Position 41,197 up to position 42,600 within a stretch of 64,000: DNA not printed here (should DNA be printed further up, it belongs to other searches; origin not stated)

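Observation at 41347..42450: Cassette cargo: coiled-coil + two-TM-hairpin protein with SLATT-like architecture, a candidate membrane-disrupting effector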

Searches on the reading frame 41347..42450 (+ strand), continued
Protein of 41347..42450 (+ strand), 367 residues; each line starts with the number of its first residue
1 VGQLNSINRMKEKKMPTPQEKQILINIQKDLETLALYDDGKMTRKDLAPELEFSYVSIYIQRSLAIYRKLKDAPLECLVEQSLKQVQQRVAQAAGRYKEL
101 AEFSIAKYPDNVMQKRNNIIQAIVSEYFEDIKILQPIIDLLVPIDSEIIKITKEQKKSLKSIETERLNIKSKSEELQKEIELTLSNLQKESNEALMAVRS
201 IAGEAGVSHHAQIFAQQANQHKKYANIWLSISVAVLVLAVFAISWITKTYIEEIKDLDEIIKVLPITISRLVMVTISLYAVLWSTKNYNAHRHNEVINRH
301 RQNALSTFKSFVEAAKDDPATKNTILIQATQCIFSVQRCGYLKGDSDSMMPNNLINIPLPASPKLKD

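Call 32: find_related_loci(query=A1, collection=genome_contigs, flank=10000)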
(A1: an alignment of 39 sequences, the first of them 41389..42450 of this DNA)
Query A1 (353 aa) in genome_contigs; peptide patterns used: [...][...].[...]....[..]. (x = any residue, [..] = any of these).
143 stretches matched a pattern; 109 encode a relative of the query (tblastn E <= 1e-3); the best 80 are kept; 80 distinct loci.
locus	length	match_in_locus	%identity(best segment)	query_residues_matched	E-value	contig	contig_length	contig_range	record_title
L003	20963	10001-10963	34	5-337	1e-54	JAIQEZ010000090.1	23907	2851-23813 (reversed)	MAG: Terriglobia bacterium isolate SRVP_9 SR-VP_26_10_2019_B_40cm_scaffold_2435, whole genome shotgun sequence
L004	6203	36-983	31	23-350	3e-50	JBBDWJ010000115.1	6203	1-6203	MAG: Bryobacterales bacterium isolate LejiaD_62_10 Lejia_D_17268_length_6203_cov_6, whole genome shotgun sequence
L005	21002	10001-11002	31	6-352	3e-47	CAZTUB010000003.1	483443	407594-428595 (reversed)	MAG TPA_asm: uncultured Clostridia bacterium isolate binchicken_co174_39 genome assembly, contig: NODE_5_length_483443_c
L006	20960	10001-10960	33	5-333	4e-45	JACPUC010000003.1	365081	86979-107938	MAG: Candidatus Tectomicrobia bacterium isolate NC_groundwater_748_Ag_S-0.65um_67_15 S37_SO-6_scaffold_113142, whole gen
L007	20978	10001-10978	31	5-343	6e-45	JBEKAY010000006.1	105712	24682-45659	MAG: Bacteroidota bacterium isolate SPRUCE 123 SPRUCE_123_6, whole genome shotgun sequence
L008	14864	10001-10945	30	5-331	1e-44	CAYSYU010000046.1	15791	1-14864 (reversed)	MAG TPA_asm: uncultured Methylomagnum sp. isolate SRP302447_co1_256 genome assembly, contig: NODE_9821_length_15791_cov_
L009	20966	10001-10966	29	4-334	4e-44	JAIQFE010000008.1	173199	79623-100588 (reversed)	MAG: Terriglobia bacterium isolate SRVP_10 SR-VP_26_10_2019_B_40cm_scaffold_79, whole genome shotgun sequence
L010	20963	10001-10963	29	5-339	5e-43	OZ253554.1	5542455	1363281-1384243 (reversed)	MAG: Terriglobia bacterium isolate 396977cd-f3bc-4a7a-a902-c7514da379ca genome assembly, chromosome: 1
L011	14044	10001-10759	32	83-352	2e-40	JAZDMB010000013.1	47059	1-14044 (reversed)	MAG: Planctomycetota bacterium isolate MEGAHIT-group-0.630 k141_13997197, whole genome shotgun sequence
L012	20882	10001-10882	30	28-334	2e-40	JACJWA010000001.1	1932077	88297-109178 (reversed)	MAG: Calditrichaeota bacterium isolate HK-STAS-AABM5-4 HK-STAS-AABM5-4_1, whole genome shotgun sequence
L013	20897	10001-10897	30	46-343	2e-39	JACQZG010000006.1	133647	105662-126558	MAG: Nitrospirae bacterium isolate NC_groundwater_1561_Pr4_S-0.65um_47_11 SR1-18-Sp65_coassembly_scaffold_127409, whole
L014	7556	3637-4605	28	1-349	3e-39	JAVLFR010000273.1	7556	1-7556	MAG: Limnohabitans sp. isolate L_546 k131_3588660, whole genome shotgun sequence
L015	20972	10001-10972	30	5-343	4e-38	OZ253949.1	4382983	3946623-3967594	MAG: Parvicellaceae bacterium isolate 06e1b965-8529-4e92-b1e1-f71056b100d9 genome assembly, chromosome: 1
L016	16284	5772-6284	42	160-334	8e-38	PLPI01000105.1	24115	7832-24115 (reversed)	MAG: candidate division FCPU426 bacterium isolate bog_1181 73.20120700_S3D.51_contig_6522, whole genome shotgun sequence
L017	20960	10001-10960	30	16-348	4e-37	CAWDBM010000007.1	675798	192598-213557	MAG: uncultured Acidobacteriaceae bacterium isolate MFD01716.bin.1.185 genome assembly, contig: contig_4255, whole genom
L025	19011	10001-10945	31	14-343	2e-34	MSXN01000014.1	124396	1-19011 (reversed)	MAG: Nitrospira sp. ST-bin5 484, whole genome shotgun sequence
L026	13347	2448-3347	27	32-343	4e-34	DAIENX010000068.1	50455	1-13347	MAG TPA_asm: Elusimicrobia bacterium isolate clean1135 k141_3465318, whole genome shotgun sequence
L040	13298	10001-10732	34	95-349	8e-32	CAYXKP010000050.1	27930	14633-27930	MAG TPA_asm: uncultured Nitrospira sp. isolate binchicken_co311_157 genome assembly, contig: NODE_2906_length_27930_cov_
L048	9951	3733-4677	26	7-334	3e-30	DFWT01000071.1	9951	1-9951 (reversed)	MAG TPA_asm: Rhodoferax sp. UBA4127 UBA4127_contig_4246, whole genome shotgun sequence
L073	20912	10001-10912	26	11-327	1e-25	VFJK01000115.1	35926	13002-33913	MAG: Geobacter sp. isolate Bin_37_8 c_000002493911, whole genome shotgun sequence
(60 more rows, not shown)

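Call 33: predict_structure(alignment_id=A1)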
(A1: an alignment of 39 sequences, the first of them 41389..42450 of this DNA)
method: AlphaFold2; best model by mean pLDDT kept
length: 353 residues; sequences in the alignment: 39
mean_pLDDT: 86.9   pTM: 0.47
mean pLDDT of the five models: 86.9, 86.3, 84.8, 84.3, 83.6
residues with pLDDT >= 90: 219; 70-90: 96; 50-70: 16; < 50: 22
segments of 3 or more residues with pLDDT < 50: 333-353
pLDDT, mean of each block of 10 residues (from residue 1): 94 97 93 96 96 94 95 97 97 97 97 97 84 69 85 92 92 88 75 87 96 97 95 90 84 91 95 94 92 85 79 79 62 48 45 44
secondary structure, 60 per line:
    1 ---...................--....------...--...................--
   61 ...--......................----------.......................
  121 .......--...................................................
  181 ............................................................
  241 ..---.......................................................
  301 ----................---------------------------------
elements in order: H4-22 H25-28 H40-58 H66-87 H98-127 H130-242 H246-300 H305-320

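Call 39: fold_search(model_id=the predicted structure, library=pdb)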
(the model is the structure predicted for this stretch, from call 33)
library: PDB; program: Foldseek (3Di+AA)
matches with E <= 10: 272; with E <= 0.001: 0
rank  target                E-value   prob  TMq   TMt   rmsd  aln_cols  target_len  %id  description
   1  9cpc_3T               2.2e-01  0.35  0.19  0.18  26.9       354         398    9  Atomic model of porcine brain ventricles cilia doublet microtubule (48-nm periodicity) (released 2024-10-23)
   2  7rro_D1               2.9e-01  0.60  0.25  0.22  27.9       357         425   10  Structure of the 48-nm repeat doublet microtubule from bovine tracheal cilia (released 2021-10-27)
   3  9fqr_Fy               3.3e-01  0.57  0.26  0.25  27.9       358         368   10  96-nm repeat of axonemal doublet microtubules from bovine sperm (released 2025-03-26)
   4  7rro_D8               3.3e-01  0.51  0.25  0.22  27.9       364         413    8  Structure of the 48-nm repeat doublet microtubule from bovine tracheal cilia (released 2021-10-27)
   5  8to0_Ah               3.6e-01  0.60  0.26  0.22  28.4       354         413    9  48-nm repeating structure of doublets from mouse sperm flagella (released 2023-11-01)
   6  8otz_EZ               3.8e-01  0.51  0.25  0.20  28.1       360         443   10  48-nm repeat of the native axonemal doublet microtubule from bovine sperm (released 2023-11-22)
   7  9cpb_6U               3.8e-01  0.25  0.20  0.17  30.7       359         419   10  Atomic model of bovine Fallopian tube cilia doublet microtubule (48-nm periodicity) (released 2024-10-30)
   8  8otz_EY               4.6e-01  0.60  0.25  0.28  26.2       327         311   10  48-nm repeat of the native axonemal doublet microtubule from bovine sperm (released 2023-11-22)
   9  9cpc_3U               4.6e-01  0.21  0.19  0.17  27.4       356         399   10  Atomic model of porcine brain ventricles cilia doublet microtubule (48-nm periodicity) (released 2024-10-23)
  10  8otz_EX               5.0e-01  0.47  0.25  0.21  27.9       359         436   10  48-nm repeat of the native axonemal doublet microtubule from bovine sperm (released 2023-11-22)
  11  8i7r_Fj               6.4e-01  0.54  0.26  0.32  29.9       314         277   11  In situ structure of axonemal doublet microtubules in mouse sperm with 48-nm repeat (released 2023-10-11)
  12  8iyj_V7               6.4e-01  0.44  0.26  0.28  28.1       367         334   10  Cryo-EM structure of the 48-nm repeat doublet microtubule from mouse sperm (released 2023-07-05)
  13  9fqr_D6               8.2e-01  0.92  0.28  0.39  10.3       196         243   14  96-nm repeat of axonemal doublet microtubules from bovine sperm (released 2025-03-26)
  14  7l7v_B                8.6e-01  0.69  0.20  0.47   5.3       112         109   11  Crystal structure of Arabidopsis NRG1.1 CC-R domain K94E/K96E/R99E/K100E/R103E/K106E/K110E mutant (released 2021-06-16)
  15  7rro_A1               8.6e-01  0.35  0.25  0.23  26.2       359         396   10  Structure of the 48-nm repeat doublet microtubule from bovine tracheal cilia (released 2021-10-27)
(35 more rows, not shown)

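Call 46: search_protein_families(library=pfam, alignment_id=A2, max_evalue=0.00001)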
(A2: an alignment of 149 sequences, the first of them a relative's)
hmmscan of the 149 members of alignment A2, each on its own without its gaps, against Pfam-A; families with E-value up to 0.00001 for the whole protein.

A. member 1, L001:9014-9436:+ (141 aa): 0 families

B. families by the number of members that match (of 149 scanned): 140 families (the first 25 are shown)
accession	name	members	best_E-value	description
PF02384.22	N6_Mtase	4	3.5e-109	N-6 DNA Methylase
PF02511.20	Thy1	3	8.6e-57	Thymidylate synthase complementing protein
PF12161.14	HsdM_N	3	4.5e-33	HsdM N-terminal domain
PF00561.26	Abhydrolase_1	3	4e-13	alpha/beta hydrolase fold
PF12146.15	Hydrolase_4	3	5e-10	Serine aminopeptidase, S33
PF00012.26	HSP70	2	2.6e-271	Hsp70 protein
PF02867.20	Ribonuc_red_lgC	2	2.7e-122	Ribonucleotide reductase, barrel domain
PF01555.25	N6_N4_Mtase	2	9.4e-57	DNA methylase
PF01420.25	Methylase_S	2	6.7e-27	Type I restriction modification DNA specificity domain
PF00589.27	Phage_integrase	2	5.3e-24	Phage integrase family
PF12637.14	TSCPD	2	6.7e-23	TSCPD domain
PF06723.19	MreB_Mbl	2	1.2e-17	MreB/Mbl protein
PF10544.15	T5orf172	2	2.4e-17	T5orf172 domain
PF01797.21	Y1_Tnp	2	1.8e-12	Transposase IS200 like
PF00583.31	Acetyltransf_1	2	3.6e-12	Acetyltransferase (GNAT) family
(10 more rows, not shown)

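Call 47: search_protein_families(library=padloc, alignment_id=A2, max_evalue=0.00001)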
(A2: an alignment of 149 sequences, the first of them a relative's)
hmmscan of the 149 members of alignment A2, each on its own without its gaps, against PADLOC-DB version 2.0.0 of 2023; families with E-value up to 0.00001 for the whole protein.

A. member 1, L001:9014-9436:+ (141 aa): 0 families

B. families by the number of members that match (of 149 scanned): 376 families (the first 25 are shown)
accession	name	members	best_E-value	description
PDLC04134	mad2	8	8.7e-52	mads_2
PDLC03021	MTase_I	5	6.3e-67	Type I methyltransferase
PDLC03029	MTase_I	4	2.9e-250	Type I methyltransferase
PDLC03026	MTase_I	4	2.2e-55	Type I methyltransferase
PDLC03025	MTase_I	4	8.5e-37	Type I methyltransferase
PDLC03318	MTase_II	4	4.2e-18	Type II methyltransferase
PDLC03031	MTase_I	3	1.7e-155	Type I methyltransferase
PDLC03027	MTase_I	3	4.9e-144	Type I methyltransferase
PDLC03022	MTase_I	3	3.8e-131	Type I methyltransferase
PDLC03039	MTase_I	3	5.9e-120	Type I methyltransferase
PDLC03038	MTase_I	3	4.4e-117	Type I methyltransferase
PDLC03032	MTase_I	3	6.6e-109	Type I methyltransferase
PDLC03019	MTase_I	3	7.6e-94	Type I methyltransferase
PDLC03028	MTase_I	3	5.3e-93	Type I methyltransferase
PDLC03035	MTase_I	3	1.5e-75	Type I methyltransferase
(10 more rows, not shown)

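Call 49: list_cluster_members(proteins=[P0001])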
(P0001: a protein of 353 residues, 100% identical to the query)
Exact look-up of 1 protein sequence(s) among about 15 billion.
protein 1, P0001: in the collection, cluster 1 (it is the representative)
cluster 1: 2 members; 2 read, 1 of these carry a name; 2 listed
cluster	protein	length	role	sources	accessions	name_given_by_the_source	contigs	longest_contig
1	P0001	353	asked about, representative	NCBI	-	-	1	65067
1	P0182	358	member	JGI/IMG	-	hypothetical protein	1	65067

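Call 50: fold_search(model_id=the predicted structure, library=viral)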
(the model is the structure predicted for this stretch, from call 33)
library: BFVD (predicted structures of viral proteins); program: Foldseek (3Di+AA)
matches with E <= 10: 202; with E <= 0.001: 1
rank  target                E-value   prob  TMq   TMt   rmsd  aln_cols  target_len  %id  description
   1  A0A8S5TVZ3            7.6e-09  1.00  0.38  0.44  21.4       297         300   21  Uncharacterized protein [Siphoviridae sp. ctQkj3]
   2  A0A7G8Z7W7            1.4e-03  1.00  0.29  0.25  47.8       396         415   13  (no name in the UniProt tables at hand)
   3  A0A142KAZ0            1.6e-02  1.00  0.32  0.33  45.2       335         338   10  Uncharacterized protein [Gordonia phage Lucky10]
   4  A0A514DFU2            3.5e-02  1.00  0.37  0.41  33.4       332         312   15  (no name in the UniProt tables at hand)
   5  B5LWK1                2.6e-01  0.95  0.22  0.39   6.4       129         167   10  Uncharacterized protein [Feldmannia species virus]
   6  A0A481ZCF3            2.9e-01  1.00  0.28  0.38   4.4       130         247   12  Uncharacterized protein [Pithovirus LCPAC304]
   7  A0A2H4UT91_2          3.5e-01  0.25  0.19  0.10  58.6       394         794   14  DNA repair exonuclease MRE11/SbcCD-like protein [Bodo saltans virus]
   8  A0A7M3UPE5            4.6e-01  0.99  0.29  0.38   4.7       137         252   14  SMODS and SLOG-associating 2TM effector domain-containing protein [Pyramimonas orientalis virus]
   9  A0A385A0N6            6.9e-01  0.21  0.20  0.20  36.7       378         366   14  (no name in the UniProt tables at hand)
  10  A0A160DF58            7.2e-01  0.99  0.24  0.64   3.6       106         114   13  Uncharacterized protein [Gordonia phage ClubL]
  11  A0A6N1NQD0            7.6e-01  0.98  0.29  0.37   4.3       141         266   15  Uncharacterized protein [Tupanvirus deep ocean]
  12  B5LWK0                9.7e-01  0.80  0.25  0.45   5.3       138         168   11  Uncharacterized protein [Feldmannia species virus]
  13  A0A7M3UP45            1.2e+00  0.75  0.24  0.43  10.1       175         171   14  Uncharacterized protein [Pyramimonas orientalis virus]
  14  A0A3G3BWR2            1.2e+00  0.14  0.19  0.08  29.0       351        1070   13  (no name in the UniProt tables at hand)
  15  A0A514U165            1.3e+00  0.94  0.27  0.66   3.5       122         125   15  Uncharacterized protein [Gordonia phage Phendrix]
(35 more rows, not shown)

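Call 51: search_protein_families(library=pfam, proteins=[L001:9995-11008:+, L002:7272-8297:+, P0034, P0036, P0037, P0038, P0039, P0026, P0035, P0029], max_evalue=0.01)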
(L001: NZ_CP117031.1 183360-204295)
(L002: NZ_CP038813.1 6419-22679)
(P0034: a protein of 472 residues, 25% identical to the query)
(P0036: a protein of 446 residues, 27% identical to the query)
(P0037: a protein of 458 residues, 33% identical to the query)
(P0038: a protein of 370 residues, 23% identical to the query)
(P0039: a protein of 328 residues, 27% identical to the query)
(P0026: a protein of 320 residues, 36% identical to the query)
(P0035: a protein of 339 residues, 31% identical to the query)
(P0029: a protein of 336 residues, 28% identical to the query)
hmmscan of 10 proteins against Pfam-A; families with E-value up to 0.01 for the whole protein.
L001:9995-11008:+ (338 aa): 1 family
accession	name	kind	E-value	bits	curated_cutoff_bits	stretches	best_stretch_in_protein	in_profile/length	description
PF19658.4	DUF6161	-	3.5e-05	23.8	27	1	149-315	49-215/216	Family of unknown function (DUF6161)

L002:7272-8297:+ (342 aa): 0 families

P0034 (472 aa): 1 family
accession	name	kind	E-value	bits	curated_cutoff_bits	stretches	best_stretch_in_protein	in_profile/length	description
PF04791.21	LMBR1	-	0.0025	17.2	31.9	1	207-354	211-371/510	LMBR1-like membrane protein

P0036 (446 aa): 1 family
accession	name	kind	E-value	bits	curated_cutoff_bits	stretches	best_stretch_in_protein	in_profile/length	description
PF01442.23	Apolipoprotein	-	0.0016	18.6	90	1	194-299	52-159/190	Apolipoprotein A1/A4/E domain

P0037 (458 aa): 1 family
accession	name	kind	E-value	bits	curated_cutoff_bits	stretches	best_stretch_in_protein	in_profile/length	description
PF04108.17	ATG17_like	-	0.0037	17.2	43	1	181-311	55-189/355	Autophagy protein ATG17-like domain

P0038 (370 aa): 0 families

P0039 (328 aa): 0 families

P0026 (320 aa): 1 family
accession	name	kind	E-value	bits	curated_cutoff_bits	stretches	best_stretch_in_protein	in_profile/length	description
PF09675.16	Chlamy_scaf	-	0.0056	17.2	25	0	3-84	31-111/134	Chlamydia-phage Chp2 scaffold (Chlamy_scaf)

P0035 (339 aa): 2 families
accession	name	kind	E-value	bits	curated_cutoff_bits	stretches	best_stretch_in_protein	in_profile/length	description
PF20990.2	DUF2207_C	-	0.0066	16.6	33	1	139-267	66-194/247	Predicted membrane protein (DUF2207) C-terminal domain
PF06581.17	p31comet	-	0.0088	15.7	24.1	0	131-197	87-151/265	Mad1 and Cdc20-bound-Mad2 binding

P0029 (336 aa): 0 families

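Call 52: find_homologous_proteins(query=A1, max_evalue=0.001)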
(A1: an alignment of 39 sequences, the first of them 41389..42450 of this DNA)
Query A1 (39 sequences) (353 aa, profile of the alignment): 48 proteins with E <= 0.001 among 8000 candidates.
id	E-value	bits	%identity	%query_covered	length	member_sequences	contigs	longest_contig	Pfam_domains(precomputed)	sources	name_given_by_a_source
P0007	3.8e-133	462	34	86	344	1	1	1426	-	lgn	-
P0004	1.0e-132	461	33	91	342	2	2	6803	-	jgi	jgi:hypothetical protein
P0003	2.9e-132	459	33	96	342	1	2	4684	-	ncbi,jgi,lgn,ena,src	-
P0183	1.8e-130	453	34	86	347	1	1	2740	-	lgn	-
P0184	3.0e-130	453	32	93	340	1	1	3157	-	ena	-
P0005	2.8e-125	436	33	93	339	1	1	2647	-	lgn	-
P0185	4.2e-125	436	31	95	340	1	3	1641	-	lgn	-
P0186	1.5e-124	434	34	90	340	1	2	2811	-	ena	-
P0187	2.2e-123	430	35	94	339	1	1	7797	-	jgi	jgi:hypothetical protein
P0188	7.5e-122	425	32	95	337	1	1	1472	-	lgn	-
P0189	2.3e-121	423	30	93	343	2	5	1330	-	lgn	-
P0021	4.9e-120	419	30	93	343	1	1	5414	-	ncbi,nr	ncbi:MAG: hypothetical protein PHT32_05680 [Candidatus Omnitrophica bacterium]|nr:hypothetical prote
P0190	2.2e-114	401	32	93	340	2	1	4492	-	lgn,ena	-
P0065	1.0e-103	365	33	87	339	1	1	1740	-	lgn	-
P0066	1.1e-103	365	31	93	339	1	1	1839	-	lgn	-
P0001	1.7e-99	352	100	100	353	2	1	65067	-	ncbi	-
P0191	6.0e-93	330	30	88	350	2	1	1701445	-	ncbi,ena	-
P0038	1.2e-70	257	23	89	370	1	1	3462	-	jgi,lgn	-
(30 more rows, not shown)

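Call 57: search_dna_similar(query=P0035, collection=plasmids, mode=protein, max_evalue=10, max_rows=40)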
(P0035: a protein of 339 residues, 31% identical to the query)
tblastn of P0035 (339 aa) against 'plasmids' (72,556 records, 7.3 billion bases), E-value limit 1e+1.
Records with a match: 1; places in all: 1; records where one place covers at least 80% of the query: 0.
Best place of each record, by identity: <60% 1.
By first word of the organism name: Vibrio 1.
By predicted mobility (MOB-suite, as given by PLSDB): non-mobilizable 1.
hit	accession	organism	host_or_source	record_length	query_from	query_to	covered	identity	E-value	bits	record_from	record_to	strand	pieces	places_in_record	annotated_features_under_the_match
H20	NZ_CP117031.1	Vibrio tubiashii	Babylonia areolata,bacterial pure ...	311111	94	318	66%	29.4%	4e-24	110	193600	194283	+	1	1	hypothetical protein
